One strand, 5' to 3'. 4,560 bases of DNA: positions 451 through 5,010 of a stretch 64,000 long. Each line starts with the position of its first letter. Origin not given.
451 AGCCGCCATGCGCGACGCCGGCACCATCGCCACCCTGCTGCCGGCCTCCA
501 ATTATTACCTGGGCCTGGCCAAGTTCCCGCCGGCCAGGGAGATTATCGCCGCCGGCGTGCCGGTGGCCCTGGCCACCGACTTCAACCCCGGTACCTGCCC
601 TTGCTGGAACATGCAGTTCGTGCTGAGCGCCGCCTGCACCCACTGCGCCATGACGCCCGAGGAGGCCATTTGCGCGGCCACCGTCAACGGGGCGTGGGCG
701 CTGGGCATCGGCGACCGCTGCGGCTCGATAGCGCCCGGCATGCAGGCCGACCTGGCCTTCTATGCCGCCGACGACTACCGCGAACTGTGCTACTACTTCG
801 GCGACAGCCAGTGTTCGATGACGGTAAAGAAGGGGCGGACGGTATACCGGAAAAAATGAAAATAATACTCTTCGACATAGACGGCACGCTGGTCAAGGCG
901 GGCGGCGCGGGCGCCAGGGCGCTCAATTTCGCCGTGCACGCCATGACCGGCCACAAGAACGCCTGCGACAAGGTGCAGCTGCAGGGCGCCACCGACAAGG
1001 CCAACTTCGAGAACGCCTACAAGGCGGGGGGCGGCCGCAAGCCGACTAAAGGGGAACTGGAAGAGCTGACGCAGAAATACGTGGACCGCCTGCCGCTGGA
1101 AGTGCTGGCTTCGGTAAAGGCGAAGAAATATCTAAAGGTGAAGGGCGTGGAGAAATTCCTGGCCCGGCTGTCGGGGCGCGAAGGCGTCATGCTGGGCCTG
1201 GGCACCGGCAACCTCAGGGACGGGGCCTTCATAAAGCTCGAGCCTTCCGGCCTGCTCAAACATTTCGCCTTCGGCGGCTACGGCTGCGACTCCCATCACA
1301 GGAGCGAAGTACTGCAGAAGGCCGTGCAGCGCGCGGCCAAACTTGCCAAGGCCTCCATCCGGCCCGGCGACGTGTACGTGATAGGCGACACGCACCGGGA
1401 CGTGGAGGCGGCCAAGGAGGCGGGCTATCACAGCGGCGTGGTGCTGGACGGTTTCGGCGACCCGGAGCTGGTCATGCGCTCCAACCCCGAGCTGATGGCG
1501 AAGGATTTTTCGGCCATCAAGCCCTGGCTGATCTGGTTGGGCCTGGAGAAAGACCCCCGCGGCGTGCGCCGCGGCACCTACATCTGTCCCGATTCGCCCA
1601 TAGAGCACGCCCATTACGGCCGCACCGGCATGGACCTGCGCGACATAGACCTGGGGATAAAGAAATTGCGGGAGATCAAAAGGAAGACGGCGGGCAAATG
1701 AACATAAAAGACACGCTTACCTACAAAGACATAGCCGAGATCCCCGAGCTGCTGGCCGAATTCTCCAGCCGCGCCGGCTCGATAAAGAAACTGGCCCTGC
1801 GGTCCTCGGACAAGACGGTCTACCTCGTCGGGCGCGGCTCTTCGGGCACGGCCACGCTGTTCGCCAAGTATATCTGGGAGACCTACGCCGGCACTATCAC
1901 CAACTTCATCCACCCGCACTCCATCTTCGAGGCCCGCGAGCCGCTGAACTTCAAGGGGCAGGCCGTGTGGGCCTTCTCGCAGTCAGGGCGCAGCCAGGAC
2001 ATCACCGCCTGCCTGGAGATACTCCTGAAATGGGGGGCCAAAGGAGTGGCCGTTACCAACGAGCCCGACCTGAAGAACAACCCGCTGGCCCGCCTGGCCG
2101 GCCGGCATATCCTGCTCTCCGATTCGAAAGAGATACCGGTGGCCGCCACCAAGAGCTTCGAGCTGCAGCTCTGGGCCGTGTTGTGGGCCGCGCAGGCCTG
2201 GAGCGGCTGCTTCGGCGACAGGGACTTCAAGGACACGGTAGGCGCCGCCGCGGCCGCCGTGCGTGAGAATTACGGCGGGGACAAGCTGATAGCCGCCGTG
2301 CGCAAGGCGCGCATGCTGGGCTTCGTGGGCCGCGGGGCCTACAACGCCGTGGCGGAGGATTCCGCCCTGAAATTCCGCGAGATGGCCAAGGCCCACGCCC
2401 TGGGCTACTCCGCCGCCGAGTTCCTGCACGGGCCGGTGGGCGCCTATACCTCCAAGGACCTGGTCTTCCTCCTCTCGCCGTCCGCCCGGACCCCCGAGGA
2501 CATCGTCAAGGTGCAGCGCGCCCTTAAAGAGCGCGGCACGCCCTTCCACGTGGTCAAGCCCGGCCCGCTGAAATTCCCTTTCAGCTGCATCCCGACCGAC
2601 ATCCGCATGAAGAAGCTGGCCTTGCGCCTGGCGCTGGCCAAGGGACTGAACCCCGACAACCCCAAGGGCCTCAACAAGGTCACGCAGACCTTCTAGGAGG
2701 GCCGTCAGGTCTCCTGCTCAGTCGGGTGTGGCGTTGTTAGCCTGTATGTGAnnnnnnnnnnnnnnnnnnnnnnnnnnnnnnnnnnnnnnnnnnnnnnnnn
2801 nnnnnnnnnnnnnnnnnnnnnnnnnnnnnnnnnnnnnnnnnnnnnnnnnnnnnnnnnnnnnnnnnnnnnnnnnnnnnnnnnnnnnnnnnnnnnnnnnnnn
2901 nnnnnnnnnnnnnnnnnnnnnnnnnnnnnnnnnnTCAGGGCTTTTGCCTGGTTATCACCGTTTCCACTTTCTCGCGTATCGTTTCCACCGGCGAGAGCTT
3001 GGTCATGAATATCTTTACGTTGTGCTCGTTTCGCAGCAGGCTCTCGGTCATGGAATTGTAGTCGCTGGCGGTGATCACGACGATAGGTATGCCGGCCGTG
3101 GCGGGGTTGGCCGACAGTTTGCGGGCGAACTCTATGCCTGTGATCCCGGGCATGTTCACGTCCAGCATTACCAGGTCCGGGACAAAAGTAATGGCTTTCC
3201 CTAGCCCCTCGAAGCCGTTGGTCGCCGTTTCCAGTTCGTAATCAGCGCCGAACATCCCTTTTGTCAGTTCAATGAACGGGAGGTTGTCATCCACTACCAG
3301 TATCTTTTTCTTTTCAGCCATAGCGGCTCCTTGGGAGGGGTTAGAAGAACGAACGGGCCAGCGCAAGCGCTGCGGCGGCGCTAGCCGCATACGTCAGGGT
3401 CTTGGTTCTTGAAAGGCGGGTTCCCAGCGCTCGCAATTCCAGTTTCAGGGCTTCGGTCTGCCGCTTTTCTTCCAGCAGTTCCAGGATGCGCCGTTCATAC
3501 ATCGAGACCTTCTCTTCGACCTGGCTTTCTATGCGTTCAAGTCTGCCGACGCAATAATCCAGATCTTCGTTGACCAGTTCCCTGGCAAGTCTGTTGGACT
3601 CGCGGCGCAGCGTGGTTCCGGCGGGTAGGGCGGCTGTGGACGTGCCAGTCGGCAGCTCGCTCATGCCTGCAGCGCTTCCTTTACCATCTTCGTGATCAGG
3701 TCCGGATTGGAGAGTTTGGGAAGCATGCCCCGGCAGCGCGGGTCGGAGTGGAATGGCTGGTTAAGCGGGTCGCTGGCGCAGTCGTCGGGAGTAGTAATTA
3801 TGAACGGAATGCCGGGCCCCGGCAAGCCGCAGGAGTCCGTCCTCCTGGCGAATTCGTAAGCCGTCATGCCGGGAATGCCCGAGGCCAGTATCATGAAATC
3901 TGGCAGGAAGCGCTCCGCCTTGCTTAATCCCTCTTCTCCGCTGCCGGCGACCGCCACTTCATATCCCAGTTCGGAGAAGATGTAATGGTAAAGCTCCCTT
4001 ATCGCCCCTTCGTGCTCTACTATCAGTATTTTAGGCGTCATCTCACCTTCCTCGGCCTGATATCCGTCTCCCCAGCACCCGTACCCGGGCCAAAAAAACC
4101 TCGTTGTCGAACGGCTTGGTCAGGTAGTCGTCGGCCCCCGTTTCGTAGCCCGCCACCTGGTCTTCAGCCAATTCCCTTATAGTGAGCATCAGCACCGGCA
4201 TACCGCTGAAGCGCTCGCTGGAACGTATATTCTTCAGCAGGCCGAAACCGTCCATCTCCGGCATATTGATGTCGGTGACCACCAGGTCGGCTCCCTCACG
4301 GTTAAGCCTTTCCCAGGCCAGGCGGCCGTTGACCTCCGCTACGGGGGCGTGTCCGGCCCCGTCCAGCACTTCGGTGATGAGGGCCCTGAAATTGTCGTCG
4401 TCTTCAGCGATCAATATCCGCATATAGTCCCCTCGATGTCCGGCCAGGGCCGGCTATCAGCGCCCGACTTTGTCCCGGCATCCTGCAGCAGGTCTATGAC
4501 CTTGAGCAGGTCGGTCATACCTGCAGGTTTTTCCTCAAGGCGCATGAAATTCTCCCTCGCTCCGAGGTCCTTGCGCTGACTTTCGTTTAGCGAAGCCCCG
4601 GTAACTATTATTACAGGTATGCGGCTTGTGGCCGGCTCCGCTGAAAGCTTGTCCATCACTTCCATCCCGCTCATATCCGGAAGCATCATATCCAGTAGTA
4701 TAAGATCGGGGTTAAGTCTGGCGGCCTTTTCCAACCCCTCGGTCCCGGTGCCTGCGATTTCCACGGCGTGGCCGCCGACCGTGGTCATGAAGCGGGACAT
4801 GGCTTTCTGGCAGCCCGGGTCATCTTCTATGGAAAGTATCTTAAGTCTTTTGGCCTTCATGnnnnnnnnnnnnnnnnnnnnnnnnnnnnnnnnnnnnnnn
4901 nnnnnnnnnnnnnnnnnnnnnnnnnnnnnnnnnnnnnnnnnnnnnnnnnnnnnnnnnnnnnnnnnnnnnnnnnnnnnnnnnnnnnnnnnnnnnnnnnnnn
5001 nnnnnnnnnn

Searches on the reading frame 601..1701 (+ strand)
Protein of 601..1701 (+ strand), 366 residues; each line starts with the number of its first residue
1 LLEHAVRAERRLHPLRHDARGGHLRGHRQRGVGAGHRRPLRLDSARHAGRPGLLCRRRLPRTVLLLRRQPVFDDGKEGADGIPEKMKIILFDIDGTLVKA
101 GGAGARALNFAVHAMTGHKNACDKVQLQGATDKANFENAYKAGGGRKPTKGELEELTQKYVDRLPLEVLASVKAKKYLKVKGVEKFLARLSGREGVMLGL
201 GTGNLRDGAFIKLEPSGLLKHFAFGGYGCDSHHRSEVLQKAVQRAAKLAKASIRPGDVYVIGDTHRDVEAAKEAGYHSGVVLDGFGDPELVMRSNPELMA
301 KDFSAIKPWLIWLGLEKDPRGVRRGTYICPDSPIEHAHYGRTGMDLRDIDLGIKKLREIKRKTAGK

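Call 27: search_protein_families(library=pfam, proteins=[window:601-1701:+], max_evalue=0.01)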
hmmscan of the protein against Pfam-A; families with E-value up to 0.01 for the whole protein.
window:601-1701:+ (366 aa): 4 families
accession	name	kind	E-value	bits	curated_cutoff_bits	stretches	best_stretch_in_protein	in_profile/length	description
PF00702.32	Hydrolase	-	6.9e-14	53.1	26.4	1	86-275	1-191/191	haloacid dehalogenase-like hydrolase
PF13419.12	HAD_2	-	2.5e-10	41.2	23.8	1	89-279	1-176/178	Haloacid dehalogenase-like hydrolase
PF13242.12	Hydrolase_like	-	1.4e-09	38.2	22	1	248-304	14-73/75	HAD-hyrolase-like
PF12710.13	HAD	-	5.5e-06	27.4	27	1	89-272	1-189/189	haloacid dehalogenase-like hydrolase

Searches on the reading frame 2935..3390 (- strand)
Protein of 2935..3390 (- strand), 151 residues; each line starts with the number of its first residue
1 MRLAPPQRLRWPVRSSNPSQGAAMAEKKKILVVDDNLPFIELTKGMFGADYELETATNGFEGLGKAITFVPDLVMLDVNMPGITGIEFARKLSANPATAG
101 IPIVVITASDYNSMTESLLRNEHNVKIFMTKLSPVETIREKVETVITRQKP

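Call 27: search_protein_families(library=pfam, proteins=[window:2935-3390:-], max_evalue=0.01)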
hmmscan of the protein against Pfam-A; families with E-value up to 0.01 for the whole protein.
window:2935-3390:- (151 aa): 1 family
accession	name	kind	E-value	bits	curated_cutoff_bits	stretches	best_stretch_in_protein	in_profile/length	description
PF00072.30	Response_reg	-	2.6e-16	60.2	30.2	1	30-142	1-110/111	Response regulator receiver domain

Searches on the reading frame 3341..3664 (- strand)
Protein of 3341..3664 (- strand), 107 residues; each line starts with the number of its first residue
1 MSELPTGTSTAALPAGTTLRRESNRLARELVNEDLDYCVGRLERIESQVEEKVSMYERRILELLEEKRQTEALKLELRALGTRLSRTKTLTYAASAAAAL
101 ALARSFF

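Call 27: search_protein_families(library=pfam, proteins=[window:3341-3664:-], max_evalue=0.01)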
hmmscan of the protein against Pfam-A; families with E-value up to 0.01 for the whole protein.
window:3341-3664:- (107 aa): 1 family
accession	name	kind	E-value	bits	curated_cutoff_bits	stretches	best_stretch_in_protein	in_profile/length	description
PF01158.23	Ribosomal_L36e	-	0.0042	17.7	27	1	54-85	48-79/96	Ribosomal protein L36e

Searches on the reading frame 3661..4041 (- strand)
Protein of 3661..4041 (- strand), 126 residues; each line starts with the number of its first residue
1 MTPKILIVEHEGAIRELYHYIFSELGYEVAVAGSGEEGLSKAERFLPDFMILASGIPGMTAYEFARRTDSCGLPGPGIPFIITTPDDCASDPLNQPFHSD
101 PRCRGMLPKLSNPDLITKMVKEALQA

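Call 27: search_protein_families(library=pfam, proteins=[window:3661-4041:-], max_evalue=0.01)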
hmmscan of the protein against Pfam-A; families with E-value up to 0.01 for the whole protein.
window:3661-4041:- (126 aa): 1 family
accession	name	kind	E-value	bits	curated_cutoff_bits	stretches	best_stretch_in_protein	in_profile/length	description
PF00072.30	Response_reg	-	5.9e-08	33.3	30.2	1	5-86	1-79/111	Response regulator receiver domain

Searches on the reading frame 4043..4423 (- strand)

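Call 27: search_protein_families(library=pfam, proteins=[window:4043-4423:-], max_evalue=0.01)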
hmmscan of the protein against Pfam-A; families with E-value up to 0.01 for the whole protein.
window:4043-4423:- (126 aa): 1 family
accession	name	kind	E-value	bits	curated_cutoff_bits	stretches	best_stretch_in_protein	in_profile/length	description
PF00072.30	Response_reg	-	2.1e-25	89.5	30.2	1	3-114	1-110/111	Response regulator receiver domain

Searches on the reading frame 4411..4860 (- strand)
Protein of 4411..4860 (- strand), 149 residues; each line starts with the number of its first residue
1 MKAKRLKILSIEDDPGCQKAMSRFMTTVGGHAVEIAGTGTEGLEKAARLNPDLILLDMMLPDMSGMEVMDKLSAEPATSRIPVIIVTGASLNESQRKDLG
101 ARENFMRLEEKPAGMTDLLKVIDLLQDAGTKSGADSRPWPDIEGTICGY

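Call 27: search_protein_families(library=pfam, proteins=[window:4411-4860:-], max_evalue=0.01)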
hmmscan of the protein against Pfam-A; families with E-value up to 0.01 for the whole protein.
window:4411-4860:- (149 aa): 1 family
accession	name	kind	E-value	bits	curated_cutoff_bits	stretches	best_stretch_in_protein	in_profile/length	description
PF00072.30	Response_reg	-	1.2e-16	61.3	30.2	1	8-121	1-109/111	Response regulator receiver domain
